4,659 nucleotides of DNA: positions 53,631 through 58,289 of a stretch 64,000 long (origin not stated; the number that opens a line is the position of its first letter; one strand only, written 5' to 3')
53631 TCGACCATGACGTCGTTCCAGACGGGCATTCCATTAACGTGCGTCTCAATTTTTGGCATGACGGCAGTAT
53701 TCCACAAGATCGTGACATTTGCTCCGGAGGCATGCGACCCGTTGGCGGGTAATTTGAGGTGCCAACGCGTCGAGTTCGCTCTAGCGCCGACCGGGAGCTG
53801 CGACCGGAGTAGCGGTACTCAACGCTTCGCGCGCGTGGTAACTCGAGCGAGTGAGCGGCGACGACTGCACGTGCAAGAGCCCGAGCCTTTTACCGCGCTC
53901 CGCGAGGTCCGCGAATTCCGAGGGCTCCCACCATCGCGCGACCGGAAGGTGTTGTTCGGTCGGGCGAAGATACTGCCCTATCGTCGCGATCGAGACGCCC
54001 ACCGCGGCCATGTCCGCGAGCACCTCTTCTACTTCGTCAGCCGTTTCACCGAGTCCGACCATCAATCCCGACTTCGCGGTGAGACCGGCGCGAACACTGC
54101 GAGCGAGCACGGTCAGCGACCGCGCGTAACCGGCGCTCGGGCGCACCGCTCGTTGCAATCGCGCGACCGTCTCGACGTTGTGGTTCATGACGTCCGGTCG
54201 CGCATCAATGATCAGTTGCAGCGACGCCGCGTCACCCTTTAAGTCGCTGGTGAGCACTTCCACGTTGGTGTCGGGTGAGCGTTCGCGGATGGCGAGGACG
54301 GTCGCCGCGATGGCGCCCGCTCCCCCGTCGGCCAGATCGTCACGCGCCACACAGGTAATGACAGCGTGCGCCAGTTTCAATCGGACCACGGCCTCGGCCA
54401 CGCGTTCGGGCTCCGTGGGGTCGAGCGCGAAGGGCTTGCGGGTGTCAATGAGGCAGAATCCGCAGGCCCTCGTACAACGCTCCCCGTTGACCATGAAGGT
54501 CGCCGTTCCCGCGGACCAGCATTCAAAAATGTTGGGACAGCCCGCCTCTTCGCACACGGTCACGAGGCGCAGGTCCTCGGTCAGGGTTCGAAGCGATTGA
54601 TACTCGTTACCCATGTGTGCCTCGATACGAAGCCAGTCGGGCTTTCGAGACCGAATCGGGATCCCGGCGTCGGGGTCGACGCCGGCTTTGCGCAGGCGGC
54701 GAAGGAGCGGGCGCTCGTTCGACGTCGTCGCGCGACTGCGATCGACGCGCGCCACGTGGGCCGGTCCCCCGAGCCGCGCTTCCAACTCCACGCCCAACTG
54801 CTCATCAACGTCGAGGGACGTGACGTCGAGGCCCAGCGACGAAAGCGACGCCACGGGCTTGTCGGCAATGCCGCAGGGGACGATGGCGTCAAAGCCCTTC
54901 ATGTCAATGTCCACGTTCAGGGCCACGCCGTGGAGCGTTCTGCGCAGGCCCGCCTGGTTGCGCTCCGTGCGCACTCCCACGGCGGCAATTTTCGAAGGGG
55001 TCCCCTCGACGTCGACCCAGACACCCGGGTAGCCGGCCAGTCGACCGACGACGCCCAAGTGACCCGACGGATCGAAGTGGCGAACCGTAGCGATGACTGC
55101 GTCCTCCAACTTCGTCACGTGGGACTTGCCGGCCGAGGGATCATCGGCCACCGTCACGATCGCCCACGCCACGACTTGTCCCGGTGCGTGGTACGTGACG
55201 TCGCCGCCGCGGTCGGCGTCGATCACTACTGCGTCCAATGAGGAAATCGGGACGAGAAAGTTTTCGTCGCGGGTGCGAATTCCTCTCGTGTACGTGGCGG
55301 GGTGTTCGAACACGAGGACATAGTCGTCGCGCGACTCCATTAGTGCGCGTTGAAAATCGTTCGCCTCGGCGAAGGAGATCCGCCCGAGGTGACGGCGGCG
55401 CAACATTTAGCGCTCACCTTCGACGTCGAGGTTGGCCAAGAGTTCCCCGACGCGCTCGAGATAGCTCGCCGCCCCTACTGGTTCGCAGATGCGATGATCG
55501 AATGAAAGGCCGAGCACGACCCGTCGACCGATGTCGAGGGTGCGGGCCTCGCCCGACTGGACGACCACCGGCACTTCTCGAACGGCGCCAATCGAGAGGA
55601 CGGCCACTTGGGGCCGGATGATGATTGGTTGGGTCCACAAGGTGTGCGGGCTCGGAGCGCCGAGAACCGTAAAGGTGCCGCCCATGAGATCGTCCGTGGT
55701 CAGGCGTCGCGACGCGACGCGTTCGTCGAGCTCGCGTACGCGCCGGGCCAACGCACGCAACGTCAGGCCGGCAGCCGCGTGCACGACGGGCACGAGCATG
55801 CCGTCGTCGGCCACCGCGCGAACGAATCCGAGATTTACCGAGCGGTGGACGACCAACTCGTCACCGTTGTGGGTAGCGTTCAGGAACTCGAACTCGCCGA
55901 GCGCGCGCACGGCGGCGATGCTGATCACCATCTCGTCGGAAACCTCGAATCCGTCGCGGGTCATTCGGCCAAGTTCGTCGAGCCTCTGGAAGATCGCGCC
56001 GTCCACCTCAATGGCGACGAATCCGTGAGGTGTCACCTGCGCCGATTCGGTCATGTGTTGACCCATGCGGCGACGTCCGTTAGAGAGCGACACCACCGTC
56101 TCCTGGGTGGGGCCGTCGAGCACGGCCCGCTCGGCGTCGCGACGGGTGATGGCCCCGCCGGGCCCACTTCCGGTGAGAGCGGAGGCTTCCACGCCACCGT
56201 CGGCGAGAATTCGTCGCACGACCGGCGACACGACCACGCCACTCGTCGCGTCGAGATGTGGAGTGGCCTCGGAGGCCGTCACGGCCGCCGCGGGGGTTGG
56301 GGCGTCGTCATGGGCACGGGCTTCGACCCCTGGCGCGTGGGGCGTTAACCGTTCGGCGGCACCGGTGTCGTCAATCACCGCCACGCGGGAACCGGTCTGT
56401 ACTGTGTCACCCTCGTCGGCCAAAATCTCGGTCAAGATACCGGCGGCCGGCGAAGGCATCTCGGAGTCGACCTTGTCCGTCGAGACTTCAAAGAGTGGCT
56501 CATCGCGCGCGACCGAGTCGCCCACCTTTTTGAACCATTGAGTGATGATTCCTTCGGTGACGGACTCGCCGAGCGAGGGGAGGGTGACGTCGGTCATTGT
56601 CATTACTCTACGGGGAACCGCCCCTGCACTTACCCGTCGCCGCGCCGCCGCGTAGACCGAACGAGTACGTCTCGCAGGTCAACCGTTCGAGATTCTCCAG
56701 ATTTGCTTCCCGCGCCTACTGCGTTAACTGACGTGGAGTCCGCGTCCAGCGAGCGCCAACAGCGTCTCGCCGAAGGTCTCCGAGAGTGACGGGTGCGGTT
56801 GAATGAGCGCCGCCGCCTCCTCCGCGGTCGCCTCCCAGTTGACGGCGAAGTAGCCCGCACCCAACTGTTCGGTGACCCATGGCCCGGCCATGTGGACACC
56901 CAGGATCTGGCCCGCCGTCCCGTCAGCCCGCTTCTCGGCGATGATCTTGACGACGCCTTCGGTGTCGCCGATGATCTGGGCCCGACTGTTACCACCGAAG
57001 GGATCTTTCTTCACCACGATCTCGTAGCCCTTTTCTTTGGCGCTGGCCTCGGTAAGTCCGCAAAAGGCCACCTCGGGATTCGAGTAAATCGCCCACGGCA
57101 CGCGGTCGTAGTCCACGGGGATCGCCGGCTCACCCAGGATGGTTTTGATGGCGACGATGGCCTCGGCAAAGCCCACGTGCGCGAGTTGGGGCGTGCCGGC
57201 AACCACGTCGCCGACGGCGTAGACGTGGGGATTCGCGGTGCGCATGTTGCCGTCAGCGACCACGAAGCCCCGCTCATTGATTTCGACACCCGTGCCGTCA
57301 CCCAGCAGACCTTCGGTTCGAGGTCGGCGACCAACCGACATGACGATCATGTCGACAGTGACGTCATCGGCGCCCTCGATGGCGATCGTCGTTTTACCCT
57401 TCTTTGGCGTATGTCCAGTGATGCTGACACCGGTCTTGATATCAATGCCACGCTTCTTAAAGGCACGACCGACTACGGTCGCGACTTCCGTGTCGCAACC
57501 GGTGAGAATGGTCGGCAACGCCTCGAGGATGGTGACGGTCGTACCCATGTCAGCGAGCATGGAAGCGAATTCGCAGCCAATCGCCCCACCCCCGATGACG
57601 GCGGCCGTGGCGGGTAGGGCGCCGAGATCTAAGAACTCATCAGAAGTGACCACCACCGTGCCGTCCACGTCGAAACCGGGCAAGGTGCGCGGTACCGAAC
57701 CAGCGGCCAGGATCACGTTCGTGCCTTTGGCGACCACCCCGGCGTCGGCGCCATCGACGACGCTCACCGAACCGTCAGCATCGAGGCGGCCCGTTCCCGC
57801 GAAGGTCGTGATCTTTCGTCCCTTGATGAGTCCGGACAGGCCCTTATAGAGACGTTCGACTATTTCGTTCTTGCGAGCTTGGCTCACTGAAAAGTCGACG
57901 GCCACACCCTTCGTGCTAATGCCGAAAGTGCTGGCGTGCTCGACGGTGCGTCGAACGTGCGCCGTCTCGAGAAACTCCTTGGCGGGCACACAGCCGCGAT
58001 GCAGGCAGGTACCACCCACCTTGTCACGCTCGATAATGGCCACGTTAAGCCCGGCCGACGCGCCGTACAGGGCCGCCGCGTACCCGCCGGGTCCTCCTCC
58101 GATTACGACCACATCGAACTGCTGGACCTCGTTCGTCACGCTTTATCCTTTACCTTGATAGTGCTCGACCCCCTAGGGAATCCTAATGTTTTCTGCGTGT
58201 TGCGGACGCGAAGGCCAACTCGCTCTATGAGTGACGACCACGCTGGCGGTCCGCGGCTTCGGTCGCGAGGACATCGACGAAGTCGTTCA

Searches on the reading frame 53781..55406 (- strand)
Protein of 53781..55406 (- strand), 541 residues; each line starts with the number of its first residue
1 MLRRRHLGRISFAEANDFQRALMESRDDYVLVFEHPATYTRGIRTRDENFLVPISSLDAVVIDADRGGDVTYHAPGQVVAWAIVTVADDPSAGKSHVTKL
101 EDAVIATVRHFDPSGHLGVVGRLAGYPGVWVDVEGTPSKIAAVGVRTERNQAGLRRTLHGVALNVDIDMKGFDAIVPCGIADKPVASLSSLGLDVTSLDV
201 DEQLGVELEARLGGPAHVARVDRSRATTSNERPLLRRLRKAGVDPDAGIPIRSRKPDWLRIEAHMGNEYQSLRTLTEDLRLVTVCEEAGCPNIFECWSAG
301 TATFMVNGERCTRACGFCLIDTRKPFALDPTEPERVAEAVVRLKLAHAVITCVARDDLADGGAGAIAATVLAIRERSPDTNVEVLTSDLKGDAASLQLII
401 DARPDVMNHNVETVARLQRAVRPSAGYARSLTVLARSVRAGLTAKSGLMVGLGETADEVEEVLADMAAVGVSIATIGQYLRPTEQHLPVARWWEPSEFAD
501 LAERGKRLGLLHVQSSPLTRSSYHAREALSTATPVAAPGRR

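Call 46: search_protein_families(library=pfam, proteins=[window:53781-55406:-], max_evalue=0.00001)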
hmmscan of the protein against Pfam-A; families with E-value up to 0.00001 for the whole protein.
window:53781-55406:- (541 aa): 3 families
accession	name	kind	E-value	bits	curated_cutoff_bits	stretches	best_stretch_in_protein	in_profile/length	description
PF21948.1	LplA-B_cat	-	6.3e-23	82.2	27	1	16-204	6-195/200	Lipoyl protein ligase A/B catalytic domain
PF04055.27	Radical_SAM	-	7.8e-16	59.1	29.5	1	309-464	5-164/166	Radical SAM superfamily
PF16881.10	LIAS_N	-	7.1e-06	26.8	27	0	252-290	58-96/96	N-terminal domain of lipoyl synthase of Radical_SAM family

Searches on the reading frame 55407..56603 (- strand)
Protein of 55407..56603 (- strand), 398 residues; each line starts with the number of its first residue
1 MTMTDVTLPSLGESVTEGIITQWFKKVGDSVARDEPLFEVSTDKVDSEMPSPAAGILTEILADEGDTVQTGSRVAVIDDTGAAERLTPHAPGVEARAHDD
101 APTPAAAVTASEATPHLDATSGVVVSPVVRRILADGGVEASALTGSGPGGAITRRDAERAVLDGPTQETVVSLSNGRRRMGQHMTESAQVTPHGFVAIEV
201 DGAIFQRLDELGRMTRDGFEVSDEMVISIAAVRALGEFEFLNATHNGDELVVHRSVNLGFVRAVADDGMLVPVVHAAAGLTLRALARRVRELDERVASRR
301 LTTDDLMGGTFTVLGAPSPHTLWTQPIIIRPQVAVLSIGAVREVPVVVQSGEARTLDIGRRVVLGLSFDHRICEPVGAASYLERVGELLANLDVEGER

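Call 46: search_protein_families(library=pfam, proteins=[window:55407-56603:-], max_evalue=0.00001)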
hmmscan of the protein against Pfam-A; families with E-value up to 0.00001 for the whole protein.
window:55407-56603:- (398 aa): 3 families
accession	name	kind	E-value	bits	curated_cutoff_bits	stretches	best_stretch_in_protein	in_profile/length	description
PF00198.28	2-oxoacid_dh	-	3.6e-39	135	23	1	167-392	3-227/232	2-oxoacid dehydrogenases acyltransferase (catalytic domain)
PF00364.28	Biotin_lipoyl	-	7.5e-22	77.4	22.1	1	5-77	2-73/73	Biotin-requiring enzyme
PF02817.22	E3_binding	-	3.8e-09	37.1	23.7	1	123-158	1-36/36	e3 binding domain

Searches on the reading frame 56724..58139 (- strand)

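Call 46: search_protein_families(library=pfam, proteins=[window:56724-58139:-], max_evalue=0.00001)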
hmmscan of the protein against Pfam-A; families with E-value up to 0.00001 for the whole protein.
window:56724-58139:- (471 aa): 10 families
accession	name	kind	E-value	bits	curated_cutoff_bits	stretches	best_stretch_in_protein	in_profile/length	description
PF07992.20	Pyr_redox_2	-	2.6e-63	214.6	26.1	1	8-327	1-291/291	Pyridine nucleotide-disulphide oxidoreductase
PF02852.28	Pyr_redox_dim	-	1.9e-27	96.1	25.3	1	347-458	1-108/110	Pyridine nucleotide-disulphide oxidoreductase, dimerisation domain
PF00070.33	Pyr_redox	-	7e-18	65.4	22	1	179-249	2-72/82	Pyridine nucleotide-disulphide oxidoreductase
PF13738.12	Pyr_redox_3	-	5.9e-09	36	30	1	11-310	1-305/305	Pyridine nucleotide-disulphide oxidoreductase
PF01134.28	GIDA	-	1.7e-08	34.4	22.1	1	9-148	1-150/391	Glucose inhibited division protein A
PF12831.13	FAD_oxidored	-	9.9e-08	32.1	27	1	9-54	1-47/416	FAD dependent oxidoreductase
PF13450.12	NAD_binding_8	-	4e-07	30.7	21.9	0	12-45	1-35/68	NAD(P)-binding Rossmann-like domain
PF01494.25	FAD_binding_3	-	6.3e-06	26.1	22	0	8-41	2-35/349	FAD binding domain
PF01262.27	AlaDh_PNT_C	-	7e-06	26.1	23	0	173-216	25-68/214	Alanine dehydrogenase/PNT, C-terminal domain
PF01266.30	DAO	-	7.3e-06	26.2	27.9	0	9-44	1-38/353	FAD dependent oxidoreductase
